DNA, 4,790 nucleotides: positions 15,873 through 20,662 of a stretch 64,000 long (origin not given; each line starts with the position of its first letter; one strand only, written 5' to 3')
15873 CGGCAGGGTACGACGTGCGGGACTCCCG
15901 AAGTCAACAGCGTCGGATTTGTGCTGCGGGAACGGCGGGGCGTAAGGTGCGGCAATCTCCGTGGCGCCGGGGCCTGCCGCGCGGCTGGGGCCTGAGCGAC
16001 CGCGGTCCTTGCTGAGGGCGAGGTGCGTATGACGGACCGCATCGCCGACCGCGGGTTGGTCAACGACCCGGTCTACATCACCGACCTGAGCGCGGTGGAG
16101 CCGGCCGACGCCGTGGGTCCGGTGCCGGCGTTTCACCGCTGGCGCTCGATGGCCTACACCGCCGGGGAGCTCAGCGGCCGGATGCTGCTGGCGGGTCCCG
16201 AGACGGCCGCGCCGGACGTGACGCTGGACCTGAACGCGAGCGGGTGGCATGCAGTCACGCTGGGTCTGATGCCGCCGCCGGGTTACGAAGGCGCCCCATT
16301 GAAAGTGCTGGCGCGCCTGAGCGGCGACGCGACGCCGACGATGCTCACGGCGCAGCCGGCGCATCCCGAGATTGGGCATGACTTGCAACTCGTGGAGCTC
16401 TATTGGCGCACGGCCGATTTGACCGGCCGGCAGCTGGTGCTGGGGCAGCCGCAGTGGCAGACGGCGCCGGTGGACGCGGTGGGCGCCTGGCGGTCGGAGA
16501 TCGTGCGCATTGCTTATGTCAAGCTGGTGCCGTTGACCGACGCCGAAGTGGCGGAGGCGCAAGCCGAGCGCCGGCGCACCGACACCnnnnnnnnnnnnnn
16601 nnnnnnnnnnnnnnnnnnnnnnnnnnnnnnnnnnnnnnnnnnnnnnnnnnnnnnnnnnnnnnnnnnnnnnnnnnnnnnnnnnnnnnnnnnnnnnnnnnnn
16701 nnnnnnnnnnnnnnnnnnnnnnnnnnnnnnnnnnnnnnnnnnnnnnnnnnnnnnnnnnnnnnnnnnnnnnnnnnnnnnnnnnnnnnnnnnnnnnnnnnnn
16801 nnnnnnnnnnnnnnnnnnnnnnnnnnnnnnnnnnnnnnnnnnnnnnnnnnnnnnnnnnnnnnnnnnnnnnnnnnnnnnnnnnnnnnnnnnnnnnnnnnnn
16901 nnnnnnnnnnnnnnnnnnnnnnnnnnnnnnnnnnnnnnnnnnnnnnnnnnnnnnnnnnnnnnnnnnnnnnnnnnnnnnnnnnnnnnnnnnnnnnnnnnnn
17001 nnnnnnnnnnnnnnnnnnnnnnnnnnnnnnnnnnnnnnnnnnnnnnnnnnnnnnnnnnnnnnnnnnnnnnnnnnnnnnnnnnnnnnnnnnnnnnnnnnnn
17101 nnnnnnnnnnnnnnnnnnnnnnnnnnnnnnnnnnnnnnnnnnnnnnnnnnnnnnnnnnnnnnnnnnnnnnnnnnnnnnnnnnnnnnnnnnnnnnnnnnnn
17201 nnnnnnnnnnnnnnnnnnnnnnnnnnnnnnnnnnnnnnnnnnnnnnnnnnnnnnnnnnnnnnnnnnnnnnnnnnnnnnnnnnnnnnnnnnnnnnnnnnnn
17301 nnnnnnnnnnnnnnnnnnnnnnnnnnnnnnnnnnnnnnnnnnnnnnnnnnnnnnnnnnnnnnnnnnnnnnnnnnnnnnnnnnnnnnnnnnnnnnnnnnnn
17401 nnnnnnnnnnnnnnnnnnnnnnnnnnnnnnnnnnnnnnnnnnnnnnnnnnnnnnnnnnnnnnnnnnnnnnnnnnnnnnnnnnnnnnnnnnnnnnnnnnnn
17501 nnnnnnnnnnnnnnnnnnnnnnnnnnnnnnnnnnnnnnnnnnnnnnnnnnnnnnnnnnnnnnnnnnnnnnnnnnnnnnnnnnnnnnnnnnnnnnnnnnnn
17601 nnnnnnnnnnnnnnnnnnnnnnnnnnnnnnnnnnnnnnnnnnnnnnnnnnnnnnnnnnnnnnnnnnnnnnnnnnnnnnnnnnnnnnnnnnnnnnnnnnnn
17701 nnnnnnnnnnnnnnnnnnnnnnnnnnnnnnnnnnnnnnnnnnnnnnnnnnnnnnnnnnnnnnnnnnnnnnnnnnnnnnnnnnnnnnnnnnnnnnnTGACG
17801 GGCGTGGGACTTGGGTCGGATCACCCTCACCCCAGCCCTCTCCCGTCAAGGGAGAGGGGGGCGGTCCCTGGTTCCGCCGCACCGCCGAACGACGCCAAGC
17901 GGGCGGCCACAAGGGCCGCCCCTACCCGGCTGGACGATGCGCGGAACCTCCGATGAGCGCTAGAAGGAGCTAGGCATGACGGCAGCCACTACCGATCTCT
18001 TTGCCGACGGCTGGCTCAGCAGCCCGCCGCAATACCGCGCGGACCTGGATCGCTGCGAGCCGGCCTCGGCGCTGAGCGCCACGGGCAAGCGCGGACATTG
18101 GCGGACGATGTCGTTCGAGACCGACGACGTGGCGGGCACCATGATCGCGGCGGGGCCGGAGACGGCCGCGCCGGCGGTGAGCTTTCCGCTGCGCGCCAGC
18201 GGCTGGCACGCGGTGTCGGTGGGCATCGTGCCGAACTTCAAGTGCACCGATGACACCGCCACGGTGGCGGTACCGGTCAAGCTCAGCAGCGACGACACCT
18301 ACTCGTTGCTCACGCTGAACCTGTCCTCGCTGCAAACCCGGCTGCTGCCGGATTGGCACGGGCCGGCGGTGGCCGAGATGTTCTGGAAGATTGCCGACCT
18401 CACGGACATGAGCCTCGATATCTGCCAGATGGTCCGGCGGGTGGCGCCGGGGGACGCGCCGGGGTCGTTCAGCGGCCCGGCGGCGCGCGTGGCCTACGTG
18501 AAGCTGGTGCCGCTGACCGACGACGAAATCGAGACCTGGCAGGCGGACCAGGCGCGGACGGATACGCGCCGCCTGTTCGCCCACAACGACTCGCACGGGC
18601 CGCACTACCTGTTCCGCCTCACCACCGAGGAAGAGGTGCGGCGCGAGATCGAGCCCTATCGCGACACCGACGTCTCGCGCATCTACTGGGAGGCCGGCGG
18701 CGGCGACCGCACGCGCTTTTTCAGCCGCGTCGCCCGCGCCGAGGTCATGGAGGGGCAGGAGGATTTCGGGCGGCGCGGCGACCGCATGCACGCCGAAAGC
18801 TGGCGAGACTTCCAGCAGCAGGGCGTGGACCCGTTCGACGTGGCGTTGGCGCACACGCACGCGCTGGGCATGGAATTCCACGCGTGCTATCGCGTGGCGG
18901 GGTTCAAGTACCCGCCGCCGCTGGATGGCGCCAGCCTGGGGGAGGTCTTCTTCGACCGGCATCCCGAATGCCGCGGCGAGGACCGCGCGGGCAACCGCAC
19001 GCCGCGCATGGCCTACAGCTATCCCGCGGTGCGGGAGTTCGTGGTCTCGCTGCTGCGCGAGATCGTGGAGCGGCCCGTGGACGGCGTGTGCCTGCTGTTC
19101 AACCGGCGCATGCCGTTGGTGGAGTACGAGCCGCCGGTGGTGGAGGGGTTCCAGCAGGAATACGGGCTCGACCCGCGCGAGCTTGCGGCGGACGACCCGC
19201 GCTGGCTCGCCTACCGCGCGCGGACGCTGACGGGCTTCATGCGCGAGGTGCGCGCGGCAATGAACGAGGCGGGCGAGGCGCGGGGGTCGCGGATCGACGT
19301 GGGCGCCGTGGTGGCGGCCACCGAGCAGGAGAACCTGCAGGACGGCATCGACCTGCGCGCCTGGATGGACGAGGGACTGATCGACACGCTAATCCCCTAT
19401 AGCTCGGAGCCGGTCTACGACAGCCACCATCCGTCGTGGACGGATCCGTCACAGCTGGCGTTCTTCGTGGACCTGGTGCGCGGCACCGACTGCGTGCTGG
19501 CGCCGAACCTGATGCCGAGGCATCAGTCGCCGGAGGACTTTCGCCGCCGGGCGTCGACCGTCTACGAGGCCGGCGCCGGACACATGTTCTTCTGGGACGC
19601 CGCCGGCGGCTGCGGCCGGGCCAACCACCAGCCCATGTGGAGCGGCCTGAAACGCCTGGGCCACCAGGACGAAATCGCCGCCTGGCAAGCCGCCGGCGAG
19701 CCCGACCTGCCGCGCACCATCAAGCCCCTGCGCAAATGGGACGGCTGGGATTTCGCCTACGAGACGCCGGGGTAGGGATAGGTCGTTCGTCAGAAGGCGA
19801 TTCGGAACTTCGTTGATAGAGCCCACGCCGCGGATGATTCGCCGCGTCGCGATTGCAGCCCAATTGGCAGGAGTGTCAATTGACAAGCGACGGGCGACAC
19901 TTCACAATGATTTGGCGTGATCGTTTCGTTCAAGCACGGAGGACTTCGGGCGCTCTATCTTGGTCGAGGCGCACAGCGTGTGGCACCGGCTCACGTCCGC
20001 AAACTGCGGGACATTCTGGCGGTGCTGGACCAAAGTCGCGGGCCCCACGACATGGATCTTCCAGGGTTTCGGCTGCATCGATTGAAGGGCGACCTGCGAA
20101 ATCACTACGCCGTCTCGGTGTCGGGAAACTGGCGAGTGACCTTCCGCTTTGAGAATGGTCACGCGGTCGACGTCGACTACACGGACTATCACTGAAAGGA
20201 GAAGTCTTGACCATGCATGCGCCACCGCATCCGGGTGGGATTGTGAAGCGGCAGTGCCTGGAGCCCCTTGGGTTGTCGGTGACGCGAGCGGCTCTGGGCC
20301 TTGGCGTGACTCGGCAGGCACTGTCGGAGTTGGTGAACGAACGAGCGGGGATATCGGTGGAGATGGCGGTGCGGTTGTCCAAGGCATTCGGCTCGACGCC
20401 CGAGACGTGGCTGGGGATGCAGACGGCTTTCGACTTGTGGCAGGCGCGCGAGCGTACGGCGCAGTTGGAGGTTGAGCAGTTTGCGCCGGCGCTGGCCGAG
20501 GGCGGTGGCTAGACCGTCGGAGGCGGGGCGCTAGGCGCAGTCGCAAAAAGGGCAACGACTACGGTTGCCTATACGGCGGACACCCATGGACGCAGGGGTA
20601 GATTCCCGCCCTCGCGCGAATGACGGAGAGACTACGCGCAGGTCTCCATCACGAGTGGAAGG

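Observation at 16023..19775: Tandem pair, plus a third distant copy at 31450..33048, of an uncharacterised ~590-aa TIM-barrel hydrolase-like family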

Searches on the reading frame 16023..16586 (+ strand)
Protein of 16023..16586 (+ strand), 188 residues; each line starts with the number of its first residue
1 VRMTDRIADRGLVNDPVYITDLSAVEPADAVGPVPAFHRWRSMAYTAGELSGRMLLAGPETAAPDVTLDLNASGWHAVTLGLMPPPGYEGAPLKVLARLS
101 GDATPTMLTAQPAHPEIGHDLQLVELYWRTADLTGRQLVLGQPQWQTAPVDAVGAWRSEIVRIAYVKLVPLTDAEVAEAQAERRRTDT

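Call 61: search_protein_families(library=pfam, proteins=[window:16023-16586:+], max_evalue=10)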
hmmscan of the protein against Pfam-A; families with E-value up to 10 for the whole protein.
window:16023-16586:+ (188 aa): 0 families

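Call 64: predict_structure(alignment_id=A4)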
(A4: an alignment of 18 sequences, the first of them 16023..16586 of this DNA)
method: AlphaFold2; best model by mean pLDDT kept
length: 188 residues; sequences in the alignment: 18
mean_pLDDT: 89.9   pTM: 0.86
mean pLDDT of the five models: 89.9, 88.3, 88.1, 87.9, 87.1
residues with pLDDT >= 90: 138; 70-90: 32; 50-70: 12; < 50: 6
segments of 3 or more residues with pLDDT < 50: 1-6
pLDDT, mean of each block of 10 residues (from residue 1): 51 91 96 96 94 96 97 97 86 95 96 69 89 98 94 90 97 94 81
secondary structure, 60 per line:
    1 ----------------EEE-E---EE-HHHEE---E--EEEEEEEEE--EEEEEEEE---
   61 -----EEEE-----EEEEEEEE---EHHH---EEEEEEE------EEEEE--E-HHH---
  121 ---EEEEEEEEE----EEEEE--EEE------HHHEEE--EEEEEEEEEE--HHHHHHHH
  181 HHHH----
elements in order: E17-19 E39-47 E50-57 E66-69 E75-82 E93-99 E106-110 E124-132 E137-141 E144-146 E156-158 E161-170 H173-184

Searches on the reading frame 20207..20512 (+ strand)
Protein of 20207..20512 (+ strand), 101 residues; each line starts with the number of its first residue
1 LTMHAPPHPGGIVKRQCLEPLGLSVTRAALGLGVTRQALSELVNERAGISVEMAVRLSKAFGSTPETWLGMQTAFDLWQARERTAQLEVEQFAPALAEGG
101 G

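Call 11: search_protein_families(library=pfam, proteins=[window:20207-20512:+], max_evalue=0.001)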
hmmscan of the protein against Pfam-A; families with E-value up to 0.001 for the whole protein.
window:20207-20512:+ (101 aa): 1 family
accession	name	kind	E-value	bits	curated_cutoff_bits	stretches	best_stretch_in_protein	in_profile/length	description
PF01381.28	HTH_3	-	2.9e-10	40.5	23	1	15-68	2-54/55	Helix-turn-helix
